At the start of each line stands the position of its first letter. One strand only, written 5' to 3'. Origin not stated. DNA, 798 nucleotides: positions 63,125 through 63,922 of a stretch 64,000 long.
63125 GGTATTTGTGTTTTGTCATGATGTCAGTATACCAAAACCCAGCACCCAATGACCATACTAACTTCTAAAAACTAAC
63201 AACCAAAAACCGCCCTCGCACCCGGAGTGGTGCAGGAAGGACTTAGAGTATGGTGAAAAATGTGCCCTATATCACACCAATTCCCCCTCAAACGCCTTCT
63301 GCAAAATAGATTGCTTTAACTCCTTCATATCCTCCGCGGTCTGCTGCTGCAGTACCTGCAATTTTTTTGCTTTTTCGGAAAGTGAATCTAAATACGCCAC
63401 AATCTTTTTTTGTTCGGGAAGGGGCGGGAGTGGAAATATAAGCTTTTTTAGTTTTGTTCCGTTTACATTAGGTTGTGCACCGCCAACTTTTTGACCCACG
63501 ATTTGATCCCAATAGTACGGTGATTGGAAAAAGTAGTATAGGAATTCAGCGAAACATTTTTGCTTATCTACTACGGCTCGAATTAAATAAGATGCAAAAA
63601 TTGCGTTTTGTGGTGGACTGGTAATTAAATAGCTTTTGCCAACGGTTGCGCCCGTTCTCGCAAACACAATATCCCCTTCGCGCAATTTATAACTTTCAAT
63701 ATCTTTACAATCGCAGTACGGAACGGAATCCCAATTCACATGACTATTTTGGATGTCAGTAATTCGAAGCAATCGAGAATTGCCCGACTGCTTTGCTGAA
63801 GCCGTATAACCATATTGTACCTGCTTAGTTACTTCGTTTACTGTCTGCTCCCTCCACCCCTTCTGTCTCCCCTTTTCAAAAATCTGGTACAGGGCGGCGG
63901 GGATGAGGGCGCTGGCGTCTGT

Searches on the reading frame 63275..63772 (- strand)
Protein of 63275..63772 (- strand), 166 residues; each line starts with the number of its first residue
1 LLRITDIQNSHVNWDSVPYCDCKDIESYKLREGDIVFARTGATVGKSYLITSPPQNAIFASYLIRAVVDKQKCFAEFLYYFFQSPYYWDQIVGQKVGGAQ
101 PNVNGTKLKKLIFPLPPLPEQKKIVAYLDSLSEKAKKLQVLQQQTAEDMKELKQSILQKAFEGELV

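Call 61: find_encoding_contigs(protein=window:63275-63772:-, flank=10000, max_places=2)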
Protein window:63275-63772:- (166 aa): no gene with exactly this product is on record in the collection.
